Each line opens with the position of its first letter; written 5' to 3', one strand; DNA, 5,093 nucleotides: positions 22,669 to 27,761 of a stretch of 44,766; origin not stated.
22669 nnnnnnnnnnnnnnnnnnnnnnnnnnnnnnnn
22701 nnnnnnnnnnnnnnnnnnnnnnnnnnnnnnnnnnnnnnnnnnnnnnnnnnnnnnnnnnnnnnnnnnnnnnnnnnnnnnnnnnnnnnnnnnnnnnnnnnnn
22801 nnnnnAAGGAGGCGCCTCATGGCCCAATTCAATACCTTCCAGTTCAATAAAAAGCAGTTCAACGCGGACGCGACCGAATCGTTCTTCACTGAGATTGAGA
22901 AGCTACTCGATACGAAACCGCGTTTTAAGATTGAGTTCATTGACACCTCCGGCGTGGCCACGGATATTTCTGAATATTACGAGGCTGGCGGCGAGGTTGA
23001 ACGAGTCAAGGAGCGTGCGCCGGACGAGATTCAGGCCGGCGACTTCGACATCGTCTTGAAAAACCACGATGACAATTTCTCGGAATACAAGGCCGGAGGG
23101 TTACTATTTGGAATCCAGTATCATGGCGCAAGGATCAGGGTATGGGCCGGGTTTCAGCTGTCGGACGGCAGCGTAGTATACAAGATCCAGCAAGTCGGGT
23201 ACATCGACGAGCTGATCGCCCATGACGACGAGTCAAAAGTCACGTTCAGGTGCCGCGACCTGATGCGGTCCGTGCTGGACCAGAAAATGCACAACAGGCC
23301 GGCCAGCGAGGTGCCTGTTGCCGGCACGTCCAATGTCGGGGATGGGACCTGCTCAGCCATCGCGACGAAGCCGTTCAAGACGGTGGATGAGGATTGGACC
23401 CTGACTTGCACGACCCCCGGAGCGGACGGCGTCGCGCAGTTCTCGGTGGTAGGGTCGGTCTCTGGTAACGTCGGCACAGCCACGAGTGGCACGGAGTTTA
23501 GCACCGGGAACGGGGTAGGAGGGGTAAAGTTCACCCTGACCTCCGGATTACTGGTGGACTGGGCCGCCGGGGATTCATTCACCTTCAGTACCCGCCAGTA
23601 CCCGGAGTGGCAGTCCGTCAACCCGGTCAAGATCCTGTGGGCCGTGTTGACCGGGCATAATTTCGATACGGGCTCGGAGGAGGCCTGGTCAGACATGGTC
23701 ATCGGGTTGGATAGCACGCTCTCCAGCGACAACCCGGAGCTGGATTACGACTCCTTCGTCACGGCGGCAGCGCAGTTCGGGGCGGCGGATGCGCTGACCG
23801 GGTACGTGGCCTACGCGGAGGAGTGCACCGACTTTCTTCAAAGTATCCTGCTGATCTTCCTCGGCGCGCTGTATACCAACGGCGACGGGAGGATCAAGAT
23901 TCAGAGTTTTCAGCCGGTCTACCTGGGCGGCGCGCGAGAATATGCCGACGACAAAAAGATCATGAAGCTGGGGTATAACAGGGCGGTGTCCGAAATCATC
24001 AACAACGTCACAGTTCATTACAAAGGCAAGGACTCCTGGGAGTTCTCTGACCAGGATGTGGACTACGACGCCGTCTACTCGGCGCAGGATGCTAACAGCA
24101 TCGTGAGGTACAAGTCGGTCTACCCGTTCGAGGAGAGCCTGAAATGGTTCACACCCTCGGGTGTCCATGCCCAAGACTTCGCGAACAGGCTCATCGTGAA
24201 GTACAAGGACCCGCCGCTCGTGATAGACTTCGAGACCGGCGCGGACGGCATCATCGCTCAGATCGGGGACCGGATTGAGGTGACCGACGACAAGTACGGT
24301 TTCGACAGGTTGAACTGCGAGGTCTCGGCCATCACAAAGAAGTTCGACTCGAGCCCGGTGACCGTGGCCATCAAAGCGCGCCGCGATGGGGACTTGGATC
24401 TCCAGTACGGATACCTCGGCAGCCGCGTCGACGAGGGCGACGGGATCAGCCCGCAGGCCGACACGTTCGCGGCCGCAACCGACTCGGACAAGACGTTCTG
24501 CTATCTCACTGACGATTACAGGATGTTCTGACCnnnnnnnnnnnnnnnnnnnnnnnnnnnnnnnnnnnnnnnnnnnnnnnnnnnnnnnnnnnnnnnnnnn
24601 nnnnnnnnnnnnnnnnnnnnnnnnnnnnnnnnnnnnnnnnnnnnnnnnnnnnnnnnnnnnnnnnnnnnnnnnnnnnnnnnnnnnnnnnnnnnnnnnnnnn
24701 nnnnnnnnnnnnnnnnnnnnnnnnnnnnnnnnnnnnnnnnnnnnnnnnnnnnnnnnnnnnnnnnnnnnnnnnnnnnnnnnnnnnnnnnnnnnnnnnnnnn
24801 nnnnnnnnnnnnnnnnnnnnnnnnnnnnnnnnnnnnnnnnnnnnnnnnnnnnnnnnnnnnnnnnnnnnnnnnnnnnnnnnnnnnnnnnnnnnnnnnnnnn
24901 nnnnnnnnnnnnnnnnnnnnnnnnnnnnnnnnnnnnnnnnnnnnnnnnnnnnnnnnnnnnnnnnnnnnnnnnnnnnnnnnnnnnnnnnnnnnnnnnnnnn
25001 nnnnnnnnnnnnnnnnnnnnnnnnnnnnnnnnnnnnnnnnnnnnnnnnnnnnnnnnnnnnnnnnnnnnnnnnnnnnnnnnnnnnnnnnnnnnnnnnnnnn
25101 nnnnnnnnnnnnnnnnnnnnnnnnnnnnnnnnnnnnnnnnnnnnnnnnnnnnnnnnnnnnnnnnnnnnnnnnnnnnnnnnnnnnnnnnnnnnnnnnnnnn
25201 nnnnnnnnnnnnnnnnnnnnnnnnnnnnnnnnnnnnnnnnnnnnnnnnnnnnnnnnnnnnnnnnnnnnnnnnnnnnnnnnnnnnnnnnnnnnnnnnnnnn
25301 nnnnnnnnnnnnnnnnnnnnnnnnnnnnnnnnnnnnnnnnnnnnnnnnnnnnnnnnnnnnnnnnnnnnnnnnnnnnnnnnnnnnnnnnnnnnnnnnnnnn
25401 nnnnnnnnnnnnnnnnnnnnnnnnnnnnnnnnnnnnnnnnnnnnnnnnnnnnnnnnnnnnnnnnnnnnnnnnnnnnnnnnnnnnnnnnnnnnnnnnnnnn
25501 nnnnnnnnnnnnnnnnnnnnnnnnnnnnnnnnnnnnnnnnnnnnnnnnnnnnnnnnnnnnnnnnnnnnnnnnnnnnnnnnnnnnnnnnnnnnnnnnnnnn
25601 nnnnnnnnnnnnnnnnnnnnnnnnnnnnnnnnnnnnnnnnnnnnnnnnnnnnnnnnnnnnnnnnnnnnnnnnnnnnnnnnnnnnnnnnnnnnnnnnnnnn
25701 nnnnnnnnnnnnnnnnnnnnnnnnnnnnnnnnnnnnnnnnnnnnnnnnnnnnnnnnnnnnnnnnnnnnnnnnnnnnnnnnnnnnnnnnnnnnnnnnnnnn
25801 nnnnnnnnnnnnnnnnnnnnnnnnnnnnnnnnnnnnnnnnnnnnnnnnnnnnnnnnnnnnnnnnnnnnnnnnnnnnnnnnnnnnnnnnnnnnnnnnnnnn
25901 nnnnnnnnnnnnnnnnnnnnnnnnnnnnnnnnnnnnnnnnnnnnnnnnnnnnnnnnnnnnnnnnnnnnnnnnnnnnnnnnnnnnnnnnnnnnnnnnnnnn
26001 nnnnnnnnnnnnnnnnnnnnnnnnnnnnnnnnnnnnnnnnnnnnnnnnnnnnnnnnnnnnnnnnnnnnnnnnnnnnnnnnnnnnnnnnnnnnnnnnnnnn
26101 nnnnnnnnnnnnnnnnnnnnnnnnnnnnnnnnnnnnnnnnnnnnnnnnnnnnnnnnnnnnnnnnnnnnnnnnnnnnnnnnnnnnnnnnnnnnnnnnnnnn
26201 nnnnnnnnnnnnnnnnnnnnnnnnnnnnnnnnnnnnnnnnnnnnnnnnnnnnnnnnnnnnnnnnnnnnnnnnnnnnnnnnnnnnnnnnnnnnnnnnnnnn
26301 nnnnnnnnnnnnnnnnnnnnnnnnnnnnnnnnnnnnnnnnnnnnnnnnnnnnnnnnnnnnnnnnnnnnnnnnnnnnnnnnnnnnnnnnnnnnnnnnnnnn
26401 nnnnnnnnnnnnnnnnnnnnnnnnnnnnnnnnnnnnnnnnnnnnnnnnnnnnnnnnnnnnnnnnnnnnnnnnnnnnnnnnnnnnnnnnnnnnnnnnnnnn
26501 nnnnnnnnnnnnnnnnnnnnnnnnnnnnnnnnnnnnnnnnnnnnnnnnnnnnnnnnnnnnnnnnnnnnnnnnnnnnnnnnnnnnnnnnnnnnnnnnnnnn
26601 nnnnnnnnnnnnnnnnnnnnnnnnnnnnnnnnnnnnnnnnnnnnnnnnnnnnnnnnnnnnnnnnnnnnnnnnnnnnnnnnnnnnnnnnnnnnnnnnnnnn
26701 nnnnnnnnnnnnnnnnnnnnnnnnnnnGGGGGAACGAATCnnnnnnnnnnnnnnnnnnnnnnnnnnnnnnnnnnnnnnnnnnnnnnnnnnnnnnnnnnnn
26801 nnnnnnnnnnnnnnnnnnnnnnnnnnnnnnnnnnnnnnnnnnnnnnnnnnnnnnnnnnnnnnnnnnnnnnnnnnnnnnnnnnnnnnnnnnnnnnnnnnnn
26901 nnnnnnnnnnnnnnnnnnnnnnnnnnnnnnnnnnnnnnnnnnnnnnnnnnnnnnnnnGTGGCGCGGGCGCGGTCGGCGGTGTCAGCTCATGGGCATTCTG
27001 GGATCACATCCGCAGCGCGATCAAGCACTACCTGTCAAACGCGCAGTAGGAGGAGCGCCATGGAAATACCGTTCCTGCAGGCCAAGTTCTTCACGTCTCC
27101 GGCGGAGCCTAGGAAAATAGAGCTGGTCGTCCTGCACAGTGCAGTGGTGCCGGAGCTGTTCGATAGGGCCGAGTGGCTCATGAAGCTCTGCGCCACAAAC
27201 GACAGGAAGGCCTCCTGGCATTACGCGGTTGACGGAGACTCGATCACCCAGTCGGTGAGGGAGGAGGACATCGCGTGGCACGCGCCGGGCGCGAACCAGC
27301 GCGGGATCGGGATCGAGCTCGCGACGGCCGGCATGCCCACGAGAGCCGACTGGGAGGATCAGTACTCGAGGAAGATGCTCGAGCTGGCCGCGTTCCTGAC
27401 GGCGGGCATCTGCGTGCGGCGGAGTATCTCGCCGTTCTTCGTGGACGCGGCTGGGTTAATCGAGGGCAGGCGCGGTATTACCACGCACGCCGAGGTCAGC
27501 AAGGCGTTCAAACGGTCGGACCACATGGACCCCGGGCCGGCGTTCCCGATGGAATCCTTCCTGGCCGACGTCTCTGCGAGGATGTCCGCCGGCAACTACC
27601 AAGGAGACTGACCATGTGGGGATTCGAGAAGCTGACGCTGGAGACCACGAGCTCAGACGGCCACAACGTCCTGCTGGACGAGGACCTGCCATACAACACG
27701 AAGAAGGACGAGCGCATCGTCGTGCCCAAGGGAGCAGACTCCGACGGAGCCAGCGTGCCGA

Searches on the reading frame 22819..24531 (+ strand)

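Call 72: search_protein_families(library=phrogs, proteins=[window:22819-24531:+], max_evalue=0.001)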
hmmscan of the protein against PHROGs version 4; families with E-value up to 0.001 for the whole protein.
window:22819-24531:+ (570 aa): 1 family
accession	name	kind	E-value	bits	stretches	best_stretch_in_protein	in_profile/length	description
phrog_31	-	tail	2.5e-05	23.2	1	450-508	702-759/1565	central tail fiber J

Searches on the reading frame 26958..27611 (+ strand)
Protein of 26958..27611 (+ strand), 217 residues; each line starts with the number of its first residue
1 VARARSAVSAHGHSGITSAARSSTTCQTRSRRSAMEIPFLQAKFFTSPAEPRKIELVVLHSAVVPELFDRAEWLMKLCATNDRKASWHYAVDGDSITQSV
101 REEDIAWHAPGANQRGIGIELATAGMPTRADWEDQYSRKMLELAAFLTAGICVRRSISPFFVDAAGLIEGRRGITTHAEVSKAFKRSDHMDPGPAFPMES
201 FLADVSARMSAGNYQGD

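Call 10: search_protein_families(library=pfam, proteins=[window:26958-27611:+], max_evalue=0.01)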
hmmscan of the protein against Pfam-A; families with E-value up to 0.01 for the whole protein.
window:26958-27611:+ (217 aa): 1 family
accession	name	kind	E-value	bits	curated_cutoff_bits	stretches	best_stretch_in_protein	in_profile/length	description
PF01510.30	Amidase_2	-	3.3e-18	66.7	26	1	51-194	2-131/131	N-acetylmuramoyl-L-alanine amidase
